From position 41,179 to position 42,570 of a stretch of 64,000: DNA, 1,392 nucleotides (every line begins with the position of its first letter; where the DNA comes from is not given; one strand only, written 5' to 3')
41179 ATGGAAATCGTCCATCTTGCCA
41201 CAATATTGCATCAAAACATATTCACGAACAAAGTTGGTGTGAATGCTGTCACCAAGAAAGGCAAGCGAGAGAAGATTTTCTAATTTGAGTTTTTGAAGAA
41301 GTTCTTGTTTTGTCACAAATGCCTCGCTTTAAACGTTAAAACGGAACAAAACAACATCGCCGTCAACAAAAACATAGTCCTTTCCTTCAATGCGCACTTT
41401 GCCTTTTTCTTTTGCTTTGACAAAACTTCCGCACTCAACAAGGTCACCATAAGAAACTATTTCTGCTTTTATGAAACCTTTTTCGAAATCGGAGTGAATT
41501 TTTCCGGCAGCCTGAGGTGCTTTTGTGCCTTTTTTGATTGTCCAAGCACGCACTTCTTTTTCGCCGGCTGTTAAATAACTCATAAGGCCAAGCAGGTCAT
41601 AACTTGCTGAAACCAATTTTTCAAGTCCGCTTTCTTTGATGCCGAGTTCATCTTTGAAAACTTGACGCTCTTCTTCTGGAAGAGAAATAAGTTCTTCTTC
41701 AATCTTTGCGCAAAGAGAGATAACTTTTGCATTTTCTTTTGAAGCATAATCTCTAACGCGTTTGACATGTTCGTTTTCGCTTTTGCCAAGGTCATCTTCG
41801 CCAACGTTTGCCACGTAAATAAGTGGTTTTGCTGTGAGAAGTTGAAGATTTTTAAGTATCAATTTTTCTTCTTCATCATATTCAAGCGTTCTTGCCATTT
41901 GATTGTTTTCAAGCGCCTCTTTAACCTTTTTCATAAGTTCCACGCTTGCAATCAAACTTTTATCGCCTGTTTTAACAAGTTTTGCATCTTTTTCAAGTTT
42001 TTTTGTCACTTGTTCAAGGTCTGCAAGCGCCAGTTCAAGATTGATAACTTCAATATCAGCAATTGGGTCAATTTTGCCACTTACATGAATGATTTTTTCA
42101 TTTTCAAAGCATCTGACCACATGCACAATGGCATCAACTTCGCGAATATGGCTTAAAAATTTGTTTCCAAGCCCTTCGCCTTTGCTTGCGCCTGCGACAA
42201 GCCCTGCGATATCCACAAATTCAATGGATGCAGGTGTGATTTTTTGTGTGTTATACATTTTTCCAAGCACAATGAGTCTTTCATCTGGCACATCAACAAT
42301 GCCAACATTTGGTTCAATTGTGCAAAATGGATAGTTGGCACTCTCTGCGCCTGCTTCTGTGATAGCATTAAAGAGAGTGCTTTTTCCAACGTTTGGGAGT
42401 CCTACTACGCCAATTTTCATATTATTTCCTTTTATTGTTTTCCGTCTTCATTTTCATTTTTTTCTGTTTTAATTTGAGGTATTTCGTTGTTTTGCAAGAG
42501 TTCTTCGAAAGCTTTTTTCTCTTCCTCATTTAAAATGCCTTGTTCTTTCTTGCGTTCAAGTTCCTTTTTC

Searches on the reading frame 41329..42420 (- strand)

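Call 62: search_protein_families(library=pfam, proteins=[window:41329-42420:-], max_evalue=0.00001)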
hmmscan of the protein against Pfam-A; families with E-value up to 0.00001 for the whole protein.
window:41329-42420:- (363 aa): 3 families
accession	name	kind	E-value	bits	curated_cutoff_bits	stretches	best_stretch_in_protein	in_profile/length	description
PF06071.19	YchF-GTPase_C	-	1.2e-38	131.6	27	1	279-362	1-84/84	Protein of unknown function (DUF933)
PF01926.29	MMR_HSR1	-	8.2e-24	84.3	21.9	1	2-110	1-89/113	50S ribosome-binding GTPase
PF02421.24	FeoB_N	-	8.1e-10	38.9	27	1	2-50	2-50/156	Ferrous iron transport protein B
